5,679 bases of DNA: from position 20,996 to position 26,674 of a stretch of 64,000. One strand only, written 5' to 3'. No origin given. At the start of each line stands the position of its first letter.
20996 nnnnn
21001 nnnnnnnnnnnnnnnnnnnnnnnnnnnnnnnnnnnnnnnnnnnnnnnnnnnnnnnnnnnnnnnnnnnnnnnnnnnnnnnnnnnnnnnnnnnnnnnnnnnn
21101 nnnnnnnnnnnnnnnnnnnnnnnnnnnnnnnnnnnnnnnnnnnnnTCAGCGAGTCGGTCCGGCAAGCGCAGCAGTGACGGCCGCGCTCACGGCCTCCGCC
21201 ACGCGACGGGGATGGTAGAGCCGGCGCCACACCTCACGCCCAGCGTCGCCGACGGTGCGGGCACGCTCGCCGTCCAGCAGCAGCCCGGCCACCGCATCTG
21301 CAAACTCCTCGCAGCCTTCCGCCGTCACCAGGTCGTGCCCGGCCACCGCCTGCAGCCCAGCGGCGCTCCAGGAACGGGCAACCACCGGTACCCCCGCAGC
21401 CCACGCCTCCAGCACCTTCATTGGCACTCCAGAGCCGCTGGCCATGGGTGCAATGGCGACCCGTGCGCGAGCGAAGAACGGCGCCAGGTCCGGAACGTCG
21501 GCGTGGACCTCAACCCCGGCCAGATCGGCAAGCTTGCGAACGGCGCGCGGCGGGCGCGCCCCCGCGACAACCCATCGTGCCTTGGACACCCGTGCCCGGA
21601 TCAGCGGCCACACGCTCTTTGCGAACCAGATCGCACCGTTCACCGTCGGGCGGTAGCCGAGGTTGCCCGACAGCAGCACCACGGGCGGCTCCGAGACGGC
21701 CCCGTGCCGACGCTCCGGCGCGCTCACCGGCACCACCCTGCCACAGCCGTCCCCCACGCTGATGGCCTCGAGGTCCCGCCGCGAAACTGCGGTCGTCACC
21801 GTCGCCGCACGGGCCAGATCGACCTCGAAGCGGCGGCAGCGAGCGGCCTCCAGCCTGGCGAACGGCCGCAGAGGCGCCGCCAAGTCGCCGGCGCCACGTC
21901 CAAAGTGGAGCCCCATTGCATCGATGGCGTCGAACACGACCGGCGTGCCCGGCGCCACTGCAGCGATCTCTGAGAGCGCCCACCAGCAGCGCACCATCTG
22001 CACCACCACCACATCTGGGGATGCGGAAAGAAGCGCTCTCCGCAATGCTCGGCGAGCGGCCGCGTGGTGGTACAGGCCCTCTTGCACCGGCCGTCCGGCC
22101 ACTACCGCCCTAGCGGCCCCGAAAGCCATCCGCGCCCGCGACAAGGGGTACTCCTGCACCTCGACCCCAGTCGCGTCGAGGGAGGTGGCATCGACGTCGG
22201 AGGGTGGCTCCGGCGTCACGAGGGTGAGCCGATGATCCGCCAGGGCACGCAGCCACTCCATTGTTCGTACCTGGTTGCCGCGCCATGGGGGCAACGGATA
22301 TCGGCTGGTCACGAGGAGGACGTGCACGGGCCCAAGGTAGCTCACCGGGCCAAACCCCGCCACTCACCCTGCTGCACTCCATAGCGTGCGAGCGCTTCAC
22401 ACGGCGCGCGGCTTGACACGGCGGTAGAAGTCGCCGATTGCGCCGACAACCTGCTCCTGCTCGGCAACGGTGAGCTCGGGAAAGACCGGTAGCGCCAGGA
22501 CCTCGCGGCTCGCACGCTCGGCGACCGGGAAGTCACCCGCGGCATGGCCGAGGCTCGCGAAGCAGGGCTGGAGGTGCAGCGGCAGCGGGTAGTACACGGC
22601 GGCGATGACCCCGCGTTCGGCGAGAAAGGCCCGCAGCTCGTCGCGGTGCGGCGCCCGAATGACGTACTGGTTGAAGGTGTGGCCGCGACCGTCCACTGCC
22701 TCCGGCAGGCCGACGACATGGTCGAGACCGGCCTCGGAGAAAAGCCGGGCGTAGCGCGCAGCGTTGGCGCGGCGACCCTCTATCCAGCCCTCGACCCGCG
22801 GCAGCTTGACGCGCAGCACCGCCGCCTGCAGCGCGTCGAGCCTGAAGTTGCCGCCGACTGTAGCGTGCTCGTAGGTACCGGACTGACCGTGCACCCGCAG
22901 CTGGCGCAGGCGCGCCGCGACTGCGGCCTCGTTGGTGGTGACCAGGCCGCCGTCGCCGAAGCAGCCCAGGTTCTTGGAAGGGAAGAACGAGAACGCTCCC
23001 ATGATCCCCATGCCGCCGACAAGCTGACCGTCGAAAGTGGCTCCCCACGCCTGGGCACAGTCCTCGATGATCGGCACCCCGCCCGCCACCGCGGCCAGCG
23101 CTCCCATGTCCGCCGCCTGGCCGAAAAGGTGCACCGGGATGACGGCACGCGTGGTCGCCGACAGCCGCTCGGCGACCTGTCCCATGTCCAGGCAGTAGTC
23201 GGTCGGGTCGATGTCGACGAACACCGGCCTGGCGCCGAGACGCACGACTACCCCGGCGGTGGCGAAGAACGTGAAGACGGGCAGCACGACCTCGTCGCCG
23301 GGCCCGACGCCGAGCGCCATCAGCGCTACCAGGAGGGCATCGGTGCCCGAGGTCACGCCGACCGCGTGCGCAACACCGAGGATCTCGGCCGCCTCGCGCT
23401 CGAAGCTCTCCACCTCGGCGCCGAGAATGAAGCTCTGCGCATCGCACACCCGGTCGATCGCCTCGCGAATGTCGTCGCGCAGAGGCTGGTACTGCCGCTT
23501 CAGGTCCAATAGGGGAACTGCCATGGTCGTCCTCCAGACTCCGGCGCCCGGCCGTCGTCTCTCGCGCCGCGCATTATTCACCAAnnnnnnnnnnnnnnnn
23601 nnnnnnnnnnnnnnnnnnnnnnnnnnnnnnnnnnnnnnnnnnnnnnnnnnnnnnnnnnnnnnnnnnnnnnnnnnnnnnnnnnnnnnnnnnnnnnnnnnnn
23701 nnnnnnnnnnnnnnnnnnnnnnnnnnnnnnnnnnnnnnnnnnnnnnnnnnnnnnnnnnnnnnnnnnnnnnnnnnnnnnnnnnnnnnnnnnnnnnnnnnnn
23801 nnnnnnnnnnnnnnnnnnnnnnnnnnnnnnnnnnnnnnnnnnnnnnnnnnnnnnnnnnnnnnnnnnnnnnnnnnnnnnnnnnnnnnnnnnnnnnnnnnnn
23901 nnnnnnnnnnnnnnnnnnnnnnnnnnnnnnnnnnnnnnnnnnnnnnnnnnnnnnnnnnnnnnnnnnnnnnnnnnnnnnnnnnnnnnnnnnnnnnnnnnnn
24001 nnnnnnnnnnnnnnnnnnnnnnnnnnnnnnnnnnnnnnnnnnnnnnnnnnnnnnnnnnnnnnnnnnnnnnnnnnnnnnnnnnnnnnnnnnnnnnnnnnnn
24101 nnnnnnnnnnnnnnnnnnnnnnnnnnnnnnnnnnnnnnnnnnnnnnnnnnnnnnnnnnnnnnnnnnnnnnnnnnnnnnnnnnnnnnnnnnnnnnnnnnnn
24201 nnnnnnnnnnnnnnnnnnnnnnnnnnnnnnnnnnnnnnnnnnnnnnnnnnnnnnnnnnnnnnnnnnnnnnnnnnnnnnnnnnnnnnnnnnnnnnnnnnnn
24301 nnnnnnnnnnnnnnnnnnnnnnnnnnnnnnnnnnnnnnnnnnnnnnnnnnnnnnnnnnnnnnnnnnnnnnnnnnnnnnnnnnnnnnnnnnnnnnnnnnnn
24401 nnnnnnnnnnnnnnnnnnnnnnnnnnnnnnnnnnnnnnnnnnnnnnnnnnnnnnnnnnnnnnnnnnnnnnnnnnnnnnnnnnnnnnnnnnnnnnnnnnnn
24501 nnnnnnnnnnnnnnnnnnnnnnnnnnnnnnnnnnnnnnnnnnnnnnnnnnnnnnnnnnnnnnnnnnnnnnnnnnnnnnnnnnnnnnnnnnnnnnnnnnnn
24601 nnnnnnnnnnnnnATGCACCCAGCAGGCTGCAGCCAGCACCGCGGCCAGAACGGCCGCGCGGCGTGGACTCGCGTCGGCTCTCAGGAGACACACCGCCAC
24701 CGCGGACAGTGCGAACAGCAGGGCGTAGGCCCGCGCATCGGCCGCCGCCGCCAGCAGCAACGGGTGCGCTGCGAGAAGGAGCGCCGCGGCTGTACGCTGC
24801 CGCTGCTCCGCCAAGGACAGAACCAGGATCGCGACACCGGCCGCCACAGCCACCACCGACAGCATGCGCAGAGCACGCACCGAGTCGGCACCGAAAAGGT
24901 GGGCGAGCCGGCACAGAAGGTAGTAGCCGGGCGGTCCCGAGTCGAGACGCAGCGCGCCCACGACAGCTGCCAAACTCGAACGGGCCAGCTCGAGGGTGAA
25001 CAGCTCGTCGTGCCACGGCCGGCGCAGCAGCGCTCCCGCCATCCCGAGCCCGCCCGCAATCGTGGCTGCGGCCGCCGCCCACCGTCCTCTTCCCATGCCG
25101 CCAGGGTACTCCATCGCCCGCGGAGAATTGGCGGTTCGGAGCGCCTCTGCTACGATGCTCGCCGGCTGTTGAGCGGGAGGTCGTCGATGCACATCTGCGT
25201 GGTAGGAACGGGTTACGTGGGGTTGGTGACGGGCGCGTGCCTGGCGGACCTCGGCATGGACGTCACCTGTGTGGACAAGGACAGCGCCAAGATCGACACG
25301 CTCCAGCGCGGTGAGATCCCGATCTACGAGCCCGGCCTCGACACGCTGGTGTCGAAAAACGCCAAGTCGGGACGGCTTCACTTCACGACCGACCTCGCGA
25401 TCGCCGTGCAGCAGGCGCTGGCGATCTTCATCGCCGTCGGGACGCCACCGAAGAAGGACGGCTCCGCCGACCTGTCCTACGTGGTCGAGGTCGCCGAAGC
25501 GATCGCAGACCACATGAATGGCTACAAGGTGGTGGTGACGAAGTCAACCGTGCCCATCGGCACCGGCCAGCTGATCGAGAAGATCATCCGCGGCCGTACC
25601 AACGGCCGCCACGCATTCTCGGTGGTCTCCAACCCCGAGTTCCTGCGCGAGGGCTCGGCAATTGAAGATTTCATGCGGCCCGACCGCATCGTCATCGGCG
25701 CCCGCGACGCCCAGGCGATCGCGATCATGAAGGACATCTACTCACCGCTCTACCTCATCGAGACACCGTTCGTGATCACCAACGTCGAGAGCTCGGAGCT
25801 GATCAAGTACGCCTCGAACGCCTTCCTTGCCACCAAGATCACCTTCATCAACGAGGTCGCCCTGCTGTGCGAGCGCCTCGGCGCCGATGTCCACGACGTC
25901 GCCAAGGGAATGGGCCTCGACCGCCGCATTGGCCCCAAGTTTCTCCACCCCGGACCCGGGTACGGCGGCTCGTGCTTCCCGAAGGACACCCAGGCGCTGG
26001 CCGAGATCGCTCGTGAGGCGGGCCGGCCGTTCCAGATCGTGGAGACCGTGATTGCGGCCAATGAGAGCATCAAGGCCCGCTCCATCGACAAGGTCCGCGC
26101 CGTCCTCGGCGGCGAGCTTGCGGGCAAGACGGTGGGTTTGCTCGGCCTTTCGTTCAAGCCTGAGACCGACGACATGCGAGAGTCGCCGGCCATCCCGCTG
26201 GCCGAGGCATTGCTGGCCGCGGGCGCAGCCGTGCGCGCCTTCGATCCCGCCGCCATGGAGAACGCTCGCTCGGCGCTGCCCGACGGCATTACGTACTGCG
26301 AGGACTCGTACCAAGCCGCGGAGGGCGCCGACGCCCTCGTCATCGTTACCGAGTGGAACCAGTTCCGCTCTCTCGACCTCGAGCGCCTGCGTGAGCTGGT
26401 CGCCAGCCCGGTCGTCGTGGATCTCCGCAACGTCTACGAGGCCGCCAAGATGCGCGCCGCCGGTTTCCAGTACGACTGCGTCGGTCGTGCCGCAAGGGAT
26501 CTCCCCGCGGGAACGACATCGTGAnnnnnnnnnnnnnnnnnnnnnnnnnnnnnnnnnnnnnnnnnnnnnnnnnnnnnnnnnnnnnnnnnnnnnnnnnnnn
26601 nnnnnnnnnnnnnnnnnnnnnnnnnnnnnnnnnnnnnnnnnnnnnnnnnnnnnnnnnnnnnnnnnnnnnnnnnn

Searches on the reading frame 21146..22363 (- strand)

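Call 10: search_protein_families(library=pfam, proteins=[window:21146-22363:-])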
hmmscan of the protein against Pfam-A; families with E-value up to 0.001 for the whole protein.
window:21146-22363:- (405 aa): 4 families
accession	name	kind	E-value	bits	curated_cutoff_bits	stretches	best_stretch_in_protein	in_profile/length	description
PF13692.12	Glyco_trans_1_4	-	1.2e-21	77.9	27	1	227-364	2-142/142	Glycosyl transferases group 1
PF13524.12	Glyco_trans_1_2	-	8.4e-11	42.4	25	1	262-391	15-141/144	Glycosyl transferase-like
PF00534.26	Glycos_transf_1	-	1.3e-09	38.3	26.4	1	219-377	8-171/172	Glycosyl transferases group 1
PF13439.12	Glyco_transf_4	-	0.00025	21.6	28.5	0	35-197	9-144/170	Glycosyltransferase Family 4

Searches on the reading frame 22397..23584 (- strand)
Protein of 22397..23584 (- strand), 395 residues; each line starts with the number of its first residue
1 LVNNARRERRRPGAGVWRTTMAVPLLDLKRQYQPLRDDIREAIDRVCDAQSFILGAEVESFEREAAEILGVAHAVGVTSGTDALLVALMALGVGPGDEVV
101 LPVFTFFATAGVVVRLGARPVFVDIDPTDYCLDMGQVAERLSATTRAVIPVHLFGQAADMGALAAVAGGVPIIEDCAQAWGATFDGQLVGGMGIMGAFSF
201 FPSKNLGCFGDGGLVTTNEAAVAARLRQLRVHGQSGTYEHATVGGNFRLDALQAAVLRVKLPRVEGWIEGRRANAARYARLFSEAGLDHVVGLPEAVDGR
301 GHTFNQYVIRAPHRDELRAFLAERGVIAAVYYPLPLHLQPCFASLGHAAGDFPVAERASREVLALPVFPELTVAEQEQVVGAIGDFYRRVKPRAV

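Call 10: search_protein_families(library=pfam, proteins=[window:22397-23584:-])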
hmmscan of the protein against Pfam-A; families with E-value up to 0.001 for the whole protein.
window:22397-23584:- (395 aa): 2 families
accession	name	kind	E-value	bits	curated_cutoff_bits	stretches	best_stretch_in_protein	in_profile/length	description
PF01041.23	DegT_DnrJ_EryC1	-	2.5e-109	366.2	19.8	1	36-383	4-359/360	DegT/DnrJ/EryC1/StrS aminotransferase family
PF00155.27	Aminotran_1_2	-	5.3e-05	23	19.7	1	59-145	45-141/361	Aminotransferase class I and II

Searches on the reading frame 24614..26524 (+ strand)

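Call 10: search_protein_families(library=pfam, proteins=[window:24614-26524:+])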
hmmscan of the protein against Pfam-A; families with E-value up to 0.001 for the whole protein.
window:24614-26524:+ (636 aa): 8 families
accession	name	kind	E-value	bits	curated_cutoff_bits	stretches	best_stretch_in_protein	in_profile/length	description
PF03721.20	UDPG_MGDP_dh_N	-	1.6e-69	233.7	27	1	192-375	1-187/187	UDP-glucose/GDP-mannose dehydrogenase family, NAD binding domain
PF00984.24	UDPG_MGDP_dh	-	8.7e-38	128.8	25.4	1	392-484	1-93/94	UDP-glucose/GDP-mannose dehydrogenase family, central domain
PF03720.21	UDPG_MGDP_dh_C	-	1.7e-35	121.9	30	1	509-609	2-102/103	UDP-glucose/GDP-mannose dehydrogenase family, UDP binding domain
PF02558.23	ApbA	-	9e-05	22.6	22.2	1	194-251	1-57/150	Ketopantoate reductase PanE/ApbA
PF01494.25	FAD_binding_3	-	0.00016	21.4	22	1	193-233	3-42/349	FAD binding domain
PF01210.29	NAD_Gly3P_dh_N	-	0.00018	21.9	23.1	0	194-346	2-139/158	NAD-dependent glycerol-3-phosphate dehydrogenase N-terminus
PF07992.20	Pyr_redox_2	-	0.00022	21.2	26.1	1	176-222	127-173/291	Pyridine nucleotide-disulphide oxidoreductase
PF02826.25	2-Hacid_dh_C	-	0.00049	20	25.1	0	189-230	34-75/178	D-isomer specific 2-hydroxyacid dehydrogenase, NAD binding domain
